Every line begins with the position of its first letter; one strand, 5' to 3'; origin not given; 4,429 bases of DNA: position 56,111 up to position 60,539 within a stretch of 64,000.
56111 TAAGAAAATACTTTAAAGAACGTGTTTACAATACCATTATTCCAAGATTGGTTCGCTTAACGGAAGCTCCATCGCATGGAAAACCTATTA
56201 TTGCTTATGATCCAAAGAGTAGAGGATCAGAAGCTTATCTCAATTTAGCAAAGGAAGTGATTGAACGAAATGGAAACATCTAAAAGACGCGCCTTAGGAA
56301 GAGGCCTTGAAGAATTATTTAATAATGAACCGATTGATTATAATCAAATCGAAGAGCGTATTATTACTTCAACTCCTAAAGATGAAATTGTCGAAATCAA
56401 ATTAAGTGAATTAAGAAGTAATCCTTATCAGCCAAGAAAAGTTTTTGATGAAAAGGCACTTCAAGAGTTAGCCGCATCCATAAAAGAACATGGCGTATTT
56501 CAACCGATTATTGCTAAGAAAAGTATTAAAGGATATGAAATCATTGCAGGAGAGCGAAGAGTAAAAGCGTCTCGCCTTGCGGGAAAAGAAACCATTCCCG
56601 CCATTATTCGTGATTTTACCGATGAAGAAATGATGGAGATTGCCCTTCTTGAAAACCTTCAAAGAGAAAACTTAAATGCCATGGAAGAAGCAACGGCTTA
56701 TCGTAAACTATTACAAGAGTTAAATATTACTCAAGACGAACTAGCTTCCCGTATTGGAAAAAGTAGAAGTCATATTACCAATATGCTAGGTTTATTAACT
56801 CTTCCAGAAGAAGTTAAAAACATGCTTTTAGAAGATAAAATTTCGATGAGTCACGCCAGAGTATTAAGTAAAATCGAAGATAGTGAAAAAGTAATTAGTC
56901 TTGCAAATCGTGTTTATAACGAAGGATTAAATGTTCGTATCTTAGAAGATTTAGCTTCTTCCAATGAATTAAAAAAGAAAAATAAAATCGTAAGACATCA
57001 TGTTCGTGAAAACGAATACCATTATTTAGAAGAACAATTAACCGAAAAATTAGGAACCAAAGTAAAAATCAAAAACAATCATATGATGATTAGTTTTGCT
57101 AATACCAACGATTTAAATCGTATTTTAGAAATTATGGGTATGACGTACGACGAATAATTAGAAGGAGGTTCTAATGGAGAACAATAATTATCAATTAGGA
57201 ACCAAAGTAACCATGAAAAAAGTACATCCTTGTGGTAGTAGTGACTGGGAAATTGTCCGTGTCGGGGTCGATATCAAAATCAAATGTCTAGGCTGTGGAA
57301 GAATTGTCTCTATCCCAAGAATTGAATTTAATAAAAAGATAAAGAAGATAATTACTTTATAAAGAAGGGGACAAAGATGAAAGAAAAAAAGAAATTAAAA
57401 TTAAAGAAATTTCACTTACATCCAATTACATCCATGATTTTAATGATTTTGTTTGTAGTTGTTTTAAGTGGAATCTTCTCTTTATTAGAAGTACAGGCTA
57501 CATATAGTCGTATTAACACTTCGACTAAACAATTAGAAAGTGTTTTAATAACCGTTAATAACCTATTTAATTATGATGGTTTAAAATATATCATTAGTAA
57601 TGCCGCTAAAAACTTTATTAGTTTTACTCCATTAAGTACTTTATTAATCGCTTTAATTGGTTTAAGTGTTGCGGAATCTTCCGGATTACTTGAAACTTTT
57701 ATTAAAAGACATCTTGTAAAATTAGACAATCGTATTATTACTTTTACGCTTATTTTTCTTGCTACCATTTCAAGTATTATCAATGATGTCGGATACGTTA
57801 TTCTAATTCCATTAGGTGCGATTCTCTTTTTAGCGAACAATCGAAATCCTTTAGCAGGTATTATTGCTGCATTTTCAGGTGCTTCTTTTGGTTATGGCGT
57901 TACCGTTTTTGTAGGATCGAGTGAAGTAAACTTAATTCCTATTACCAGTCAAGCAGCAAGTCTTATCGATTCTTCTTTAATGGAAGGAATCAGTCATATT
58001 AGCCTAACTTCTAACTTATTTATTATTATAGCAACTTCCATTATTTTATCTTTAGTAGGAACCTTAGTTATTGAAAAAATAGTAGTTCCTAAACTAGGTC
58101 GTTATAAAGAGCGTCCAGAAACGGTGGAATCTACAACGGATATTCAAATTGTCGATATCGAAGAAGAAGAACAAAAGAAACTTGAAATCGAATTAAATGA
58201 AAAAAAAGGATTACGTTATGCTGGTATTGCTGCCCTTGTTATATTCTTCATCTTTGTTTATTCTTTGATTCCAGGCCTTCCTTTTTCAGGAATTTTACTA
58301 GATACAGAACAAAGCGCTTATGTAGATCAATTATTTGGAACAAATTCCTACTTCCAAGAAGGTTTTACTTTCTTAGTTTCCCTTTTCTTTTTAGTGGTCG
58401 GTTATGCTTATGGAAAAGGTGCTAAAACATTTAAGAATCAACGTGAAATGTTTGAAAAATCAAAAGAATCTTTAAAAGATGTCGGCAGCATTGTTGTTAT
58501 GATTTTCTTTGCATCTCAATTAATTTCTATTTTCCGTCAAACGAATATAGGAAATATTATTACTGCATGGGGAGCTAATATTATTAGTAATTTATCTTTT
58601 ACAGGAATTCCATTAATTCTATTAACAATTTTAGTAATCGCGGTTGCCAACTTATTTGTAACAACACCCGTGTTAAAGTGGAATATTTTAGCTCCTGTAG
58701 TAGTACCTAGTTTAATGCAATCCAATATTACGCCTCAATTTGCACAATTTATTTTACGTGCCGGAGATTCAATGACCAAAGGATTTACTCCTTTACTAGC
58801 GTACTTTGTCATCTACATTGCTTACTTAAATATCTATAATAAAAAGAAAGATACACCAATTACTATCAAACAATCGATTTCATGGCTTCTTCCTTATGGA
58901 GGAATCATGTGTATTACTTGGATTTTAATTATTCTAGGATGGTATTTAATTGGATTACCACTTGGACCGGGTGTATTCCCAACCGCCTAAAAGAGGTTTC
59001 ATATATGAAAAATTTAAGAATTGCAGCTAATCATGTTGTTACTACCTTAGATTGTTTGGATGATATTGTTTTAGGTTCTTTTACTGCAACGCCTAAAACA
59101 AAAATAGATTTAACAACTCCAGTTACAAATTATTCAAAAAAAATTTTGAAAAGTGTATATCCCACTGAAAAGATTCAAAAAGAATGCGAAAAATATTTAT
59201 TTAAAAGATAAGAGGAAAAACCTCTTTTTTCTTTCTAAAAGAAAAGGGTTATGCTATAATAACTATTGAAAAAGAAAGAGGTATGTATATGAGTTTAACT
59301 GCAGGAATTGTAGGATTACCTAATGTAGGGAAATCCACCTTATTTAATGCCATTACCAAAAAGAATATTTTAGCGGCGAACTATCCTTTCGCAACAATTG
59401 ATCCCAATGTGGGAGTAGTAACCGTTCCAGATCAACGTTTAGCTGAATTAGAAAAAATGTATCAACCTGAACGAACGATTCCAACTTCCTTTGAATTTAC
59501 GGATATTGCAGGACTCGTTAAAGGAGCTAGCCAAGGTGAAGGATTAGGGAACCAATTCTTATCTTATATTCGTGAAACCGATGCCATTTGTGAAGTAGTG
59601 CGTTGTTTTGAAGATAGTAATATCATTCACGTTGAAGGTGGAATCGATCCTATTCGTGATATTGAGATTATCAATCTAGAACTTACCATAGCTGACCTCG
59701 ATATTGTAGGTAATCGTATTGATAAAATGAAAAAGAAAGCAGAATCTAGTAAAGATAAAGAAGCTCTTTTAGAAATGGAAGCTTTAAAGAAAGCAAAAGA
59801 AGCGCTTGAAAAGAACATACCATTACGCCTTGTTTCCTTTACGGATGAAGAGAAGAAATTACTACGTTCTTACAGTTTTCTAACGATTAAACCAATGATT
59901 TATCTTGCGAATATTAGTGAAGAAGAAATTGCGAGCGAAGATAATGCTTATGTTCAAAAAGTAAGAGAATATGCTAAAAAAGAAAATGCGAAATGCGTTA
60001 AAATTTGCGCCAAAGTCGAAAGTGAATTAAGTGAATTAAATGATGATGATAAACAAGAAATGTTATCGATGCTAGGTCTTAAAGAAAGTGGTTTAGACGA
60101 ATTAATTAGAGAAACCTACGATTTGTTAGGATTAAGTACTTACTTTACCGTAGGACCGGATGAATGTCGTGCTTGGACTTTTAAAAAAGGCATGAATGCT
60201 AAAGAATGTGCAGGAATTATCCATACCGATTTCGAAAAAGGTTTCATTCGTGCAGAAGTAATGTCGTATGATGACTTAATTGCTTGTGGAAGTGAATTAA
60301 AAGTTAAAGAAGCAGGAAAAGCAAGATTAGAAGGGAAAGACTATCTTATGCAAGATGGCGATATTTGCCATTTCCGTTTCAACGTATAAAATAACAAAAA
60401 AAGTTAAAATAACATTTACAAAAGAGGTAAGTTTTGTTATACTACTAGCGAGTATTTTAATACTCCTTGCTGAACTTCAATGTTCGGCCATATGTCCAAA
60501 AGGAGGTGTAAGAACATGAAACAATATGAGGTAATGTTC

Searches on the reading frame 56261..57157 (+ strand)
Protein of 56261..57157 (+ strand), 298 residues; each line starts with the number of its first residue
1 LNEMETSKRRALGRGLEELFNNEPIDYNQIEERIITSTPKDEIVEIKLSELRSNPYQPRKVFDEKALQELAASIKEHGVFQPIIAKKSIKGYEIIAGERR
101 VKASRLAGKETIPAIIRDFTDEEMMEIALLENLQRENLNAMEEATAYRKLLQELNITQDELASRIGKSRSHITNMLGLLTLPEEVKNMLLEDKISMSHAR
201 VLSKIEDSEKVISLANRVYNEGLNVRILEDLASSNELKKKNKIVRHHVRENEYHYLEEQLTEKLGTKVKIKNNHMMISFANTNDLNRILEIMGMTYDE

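Call 7: search_protein_families(library=ncbifam, proteins=[window:56261-57157:+])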
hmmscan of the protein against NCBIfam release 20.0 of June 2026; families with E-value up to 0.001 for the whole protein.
window:56261-57157:+ (298 aa): 7 families
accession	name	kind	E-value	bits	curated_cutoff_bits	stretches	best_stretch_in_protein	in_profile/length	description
TIGR04285.1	nucleoid_noc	exception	1.7e-68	230.8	315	1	42-242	1-201/255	nucleoid occlusion protein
TIGR00180.1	parB_part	domain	2.9e-60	203.2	58.45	1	42-217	4-184/186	ParB/RepB/Spo0J family partition protein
TIGR03734.1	PRTRC_parB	hypoth_equivalog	1.1e-37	129.8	278.6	1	56-210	6-165/555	PRTRC system ParB family protein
TIGR03454.1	partition_RepB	equivalog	7.8e-15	55.1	201.5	1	28-184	52-207/325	plasmid partitioning protein RepB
NF010406.0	PRK13832.1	subfamily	2.3e-12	46.2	640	1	42-200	3-165/578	plasmid partitioning protein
NF010440.0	PRK13866.1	equivalog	7.7e-08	31.8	522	1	65-149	88-174/336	plasmid partitioning protein RepB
NF010252.0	PRK13698.1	equivalog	8.9e-06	24.8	274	1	59-204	81-226/323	ParB/RepB/Spo0J family plasmid partition protein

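Call 18: search_solved_structures(query=window:56261-57157:+, show_alignments=4)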
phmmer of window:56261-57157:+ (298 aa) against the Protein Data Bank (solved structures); distinct sequences matched with E-value up to 0.001: 14.
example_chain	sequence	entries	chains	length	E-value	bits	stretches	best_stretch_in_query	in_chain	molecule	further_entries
6sdk_A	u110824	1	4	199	1.9e-61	211.1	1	42-232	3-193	Stage 0 sporulation protein J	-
4umk_A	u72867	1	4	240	5e-54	186.8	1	7-237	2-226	PROBABLE CHROMOSOME-PARTITIONING PROTEIN PARB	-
1vz0_A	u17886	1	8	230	9.1e-48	166.3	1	42-241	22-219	Chromosome-partitioning protein Spo0J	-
7bnk_A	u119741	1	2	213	5.3e-47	163.8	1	43-236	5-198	ParB family protein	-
7bnr_A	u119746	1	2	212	3.5e-46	161.1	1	44-236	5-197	ParB family protein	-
7o0n_A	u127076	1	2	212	3.6e-46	161.1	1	43-236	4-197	ParB family protein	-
7ol9_A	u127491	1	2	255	2e-44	155.4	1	36-232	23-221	Nucleoid occlusion protein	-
7nfu_A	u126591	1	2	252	3.3e-44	154.6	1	33-232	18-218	Nucleoid occlusion protein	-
7ng0_A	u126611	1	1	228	5.4e-44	153.9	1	42-232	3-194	Nucleoid occlusion protein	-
6t1f_A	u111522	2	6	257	1e-42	149.7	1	8-233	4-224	Chromosome-partitioning protein ParB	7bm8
6s6h_A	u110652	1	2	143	5.7e-21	78.5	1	124-233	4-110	Chromosome-partitioning protein ParB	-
6y93_A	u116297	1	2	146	6.2e-21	78.4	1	123-232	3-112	Nucleoid occlusion protein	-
8qa8_A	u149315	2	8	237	2.9e-14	56.5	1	44-188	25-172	Transcriptional repressor protein KorB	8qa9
1r71_A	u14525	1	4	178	1.3e-05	28.2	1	101-188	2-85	Transcriptional repressor protein korB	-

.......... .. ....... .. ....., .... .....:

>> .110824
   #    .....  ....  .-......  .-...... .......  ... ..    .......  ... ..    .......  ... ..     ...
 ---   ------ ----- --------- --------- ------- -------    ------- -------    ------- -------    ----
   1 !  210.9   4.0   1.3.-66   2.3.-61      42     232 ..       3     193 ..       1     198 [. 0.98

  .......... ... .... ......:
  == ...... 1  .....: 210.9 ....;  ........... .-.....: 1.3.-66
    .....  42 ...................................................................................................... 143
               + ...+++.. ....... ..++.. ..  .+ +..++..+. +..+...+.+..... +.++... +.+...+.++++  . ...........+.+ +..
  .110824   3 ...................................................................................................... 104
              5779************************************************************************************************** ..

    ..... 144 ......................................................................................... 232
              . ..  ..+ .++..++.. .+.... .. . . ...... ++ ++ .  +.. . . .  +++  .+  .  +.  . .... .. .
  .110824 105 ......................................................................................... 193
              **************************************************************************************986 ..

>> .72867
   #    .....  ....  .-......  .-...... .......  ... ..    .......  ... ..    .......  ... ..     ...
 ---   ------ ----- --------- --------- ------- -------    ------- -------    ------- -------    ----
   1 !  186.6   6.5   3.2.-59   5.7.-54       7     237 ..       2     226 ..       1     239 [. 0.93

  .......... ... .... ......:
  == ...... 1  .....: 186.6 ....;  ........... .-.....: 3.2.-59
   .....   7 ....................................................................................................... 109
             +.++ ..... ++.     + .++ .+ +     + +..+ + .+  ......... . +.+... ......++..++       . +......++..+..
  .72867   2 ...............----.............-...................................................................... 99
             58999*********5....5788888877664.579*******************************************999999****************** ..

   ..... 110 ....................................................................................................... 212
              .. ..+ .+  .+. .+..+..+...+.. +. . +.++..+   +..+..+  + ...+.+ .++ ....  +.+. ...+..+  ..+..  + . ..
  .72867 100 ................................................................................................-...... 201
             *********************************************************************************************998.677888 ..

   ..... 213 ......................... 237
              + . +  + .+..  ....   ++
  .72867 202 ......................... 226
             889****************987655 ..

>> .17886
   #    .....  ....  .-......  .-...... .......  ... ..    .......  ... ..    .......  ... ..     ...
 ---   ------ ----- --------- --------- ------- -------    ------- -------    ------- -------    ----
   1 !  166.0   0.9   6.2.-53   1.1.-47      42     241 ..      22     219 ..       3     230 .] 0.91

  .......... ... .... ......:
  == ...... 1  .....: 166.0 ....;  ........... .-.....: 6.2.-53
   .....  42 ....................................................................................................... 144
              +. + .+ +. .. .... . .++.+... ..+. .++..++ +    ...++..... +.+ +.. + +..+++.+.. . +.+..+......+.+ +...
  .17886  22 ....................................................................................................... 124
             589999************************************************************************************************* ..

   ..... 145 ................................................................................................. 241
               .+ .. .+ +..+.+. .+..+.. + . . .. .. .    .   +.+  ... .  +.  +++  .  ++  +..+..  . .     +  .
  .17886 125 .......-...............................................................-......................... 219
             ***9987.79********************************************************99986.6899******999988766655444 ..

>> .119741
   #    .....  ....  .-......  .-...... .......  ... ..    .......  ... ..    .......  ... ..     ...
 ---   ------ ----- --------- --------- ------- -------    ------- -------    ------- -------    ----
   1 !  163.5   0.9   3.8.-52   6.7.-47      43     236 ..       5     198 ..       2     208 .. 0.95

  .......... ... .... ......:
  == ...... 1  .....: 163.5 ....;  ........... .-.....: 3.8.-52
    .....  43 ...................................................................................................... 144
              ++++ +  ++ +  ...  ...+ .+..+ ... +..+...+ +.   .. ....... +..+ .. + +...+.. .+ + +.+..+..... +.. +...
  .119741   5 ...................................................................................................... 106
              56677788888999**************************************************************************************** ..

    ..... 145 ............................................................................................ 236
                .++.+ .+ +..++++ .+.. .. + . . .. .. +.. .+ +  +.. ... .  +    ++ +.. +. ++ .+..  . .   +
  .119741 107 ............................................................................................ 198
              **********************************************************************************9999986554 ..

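Call 34: find_homologous_proteins(query=window:56270-57154:+, max_evalue=1e-20)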
Query seq(295 aa) (295 aa): 8000 proteins with E <= 1e-20 among 8000 candidates; the best 120 are listed.
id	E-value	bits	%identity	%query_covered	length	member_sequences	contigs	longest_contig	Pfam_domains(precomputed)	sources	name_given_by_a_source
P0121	3.3e-180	615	100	100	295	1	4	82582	PF17762.9,PF23552.3,PF02195.27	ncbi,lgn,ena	-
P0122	1.4e-178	610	99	100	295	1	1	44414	PF17762.9,PF23552.3,PF02195.27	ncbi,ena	-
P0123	8.1e-148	509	82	99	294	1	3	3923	PF17762.9,PF02195.27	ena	-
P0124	8.2e-148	509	82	99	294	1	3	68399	PF17762.9,PF02195.27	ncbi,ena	-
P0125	1.1e-145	502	81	99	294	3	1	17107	PF17762.9,PF23552.3,PF02195.27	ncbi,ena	-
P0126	4.6e-139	480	78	99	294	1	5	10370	PF17762.9,PF02195.27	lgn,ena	-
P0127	4.9e-139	480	78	99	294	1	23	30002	PF17762.9,PF02195.27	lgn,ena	-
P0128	4.4e-138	477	78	99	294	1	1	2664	PF17762.9,PF02195.27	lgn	-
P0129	6.3e-138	477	77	100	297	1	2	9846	PF17762.9,PF02195.27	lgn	-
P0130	3.5e-136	471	77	99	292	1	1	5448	PF01381.29,PF17762.9,PF02195.27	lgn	-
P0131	6.4e-136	470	78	99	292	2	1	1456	PF01381.29,PF17762.9,PF02195.27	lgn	-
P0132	2.5e-135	468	77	99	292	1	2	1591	PF17762.9,PF02195.27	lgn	-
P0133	3.4e-135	468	75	99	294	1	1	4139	PF01381.29,PF17762.9,PF02195.27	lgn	-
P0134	2.5e-134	465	77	99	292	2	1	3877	PF17762.9,PF02195.27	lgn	-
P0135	7.1e-134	463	76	99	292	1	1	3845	PF01381.29,PF17762.9,PF02195.27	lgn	-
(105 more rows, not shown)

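Call 62: search_protein_families(library=pfam, proteins=[window:56261-57157:+])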
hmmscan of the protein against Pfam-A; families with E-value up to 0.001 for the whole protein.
window:56261-57157:+ (298 aa): 6 families
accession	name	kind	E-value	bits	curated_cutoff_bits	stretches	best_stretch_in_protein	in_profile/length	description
PF02195.25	ParB_N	-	1.4e-34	118.4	26.3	1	42-134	2-95/95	ParB N-terminal domain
PF17762.8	HTH_ParB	-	2.9e-33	114.5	22.6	1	136-234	1-99/102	ParB HTH domain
PF23552.2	ParB_C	-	2e-06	27.6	23.8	1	256-291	8-48/50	ParB dimerisation domain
PF01381.28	HTH_3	-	3.1e-05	24.4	23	1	148-174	2-28/55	Helix-turn-helix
PF12844.13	HTH_19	-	0.0006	20.1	30.2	0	148-174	5-31/64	Helix-turn-helix domain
PF20665.3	Zw10_middle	-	0.00071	19.9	23.6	0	123-232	89-200/230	Centromere/kinetochore protein zw10, middle domain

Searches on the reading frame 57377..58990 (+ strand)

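Call 7: search_protein_families(library=ncbifam, proteins=[window:57377-58990:+])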
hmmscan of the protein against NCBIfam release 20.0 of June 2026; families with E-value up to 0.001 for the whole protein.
window:57377-58990:+ (537 aa): 2 families
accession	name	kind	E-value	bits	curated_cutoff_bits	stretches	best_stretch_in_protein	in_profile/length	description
TIGR00819.1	ydaH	subfamily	1.2e-97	327.6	753.55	1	14-535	24-519/521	AbgT family antimetabolite efflux transporter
NF008459.0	PRK11339.1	equivalog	7.1e-75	252.7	864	1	15-536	28-506/508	p-aminobenzoyl-glutamate transporter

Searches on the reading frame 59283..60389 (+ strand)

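Call 7: search_protein_families(library=ncbifam, proteins=[window:59283-60389:+])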
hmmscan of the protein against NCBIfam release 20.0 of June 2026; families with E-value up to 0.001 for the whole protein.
window:59283-60389:+ (368 aa): 15 families
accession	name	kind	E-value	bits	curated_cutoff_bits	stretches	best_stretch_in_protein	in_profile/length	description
TIGR00092.1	TIGR00092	equivalog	4.8e-156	519.5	279.2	1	3-368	1-368/368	redox-regulated ATPase YchF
NF007171.0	PRK09602.1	subfamily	9.8e-42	143.2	387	1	4-254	2-264/397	YchF-related putative GTPase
NF008955.0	PRK12297.1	equivalog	4.8e-25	88.3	406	1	7-275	162-407/429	GTPase ObgE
TIGR02729.1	Obg_CgtA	equivalog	3.5e-22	78.9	280.25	1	7-160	160-296/329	Obg family GTPase CgtA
NF008956.1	PRK12299.1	equivalog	4e-22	78.6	300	1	7-164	161-297/327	GTPase ObgE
NF008954.1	PRK12296.1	equivalog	3.6e-19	68.6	377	1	8-136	163-268/470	GTPase ObgE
TIGR03156.1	GTP_HflX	equivalog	1.5e-08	33.9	216.75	1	6-52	191-237/351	GTPase HflX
TIGR00231.1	small_GTP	domain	2.6e-08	33.8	42.5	1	8-107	7-92/164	GTP-binding protein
TIGR00437.1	feoB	equivalog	2.5e-07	29.8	315.65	1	11-52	1-42/594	ferrous iron transport protein B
NF008280.0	PRK11058.1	equivalog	5.2e-07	28.8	441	1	6-50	199-243/426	ribosome rescue GTPase HflX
TIGR03594.1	GTPase_EngA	equivalog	9.6e-07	28.1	306.7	1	9-51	5-48/432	ribosome biogenesis GTPase Der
TIGR03596.1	GTPase_YlqF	equivalog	5.9e-06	25.9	208.2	1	6-31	120-145/276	ribosome biogenesis GTPase YlqF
TIGR00436.1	era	equivalog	5.9e-05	22.5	116.25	1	7-30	3-26/270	GTPase Era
NF000908.1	PRK00089.1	equivalog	0.0001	21.7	237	1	6-30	5-29/291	GTPase Era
NF003661.0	PRK05291.1-3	equivalog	0.00047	19.6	380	0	7-29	219-241/448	tRNA uridine-5-carboxymethylaminomethyl(34) synthesis GTPase MnmE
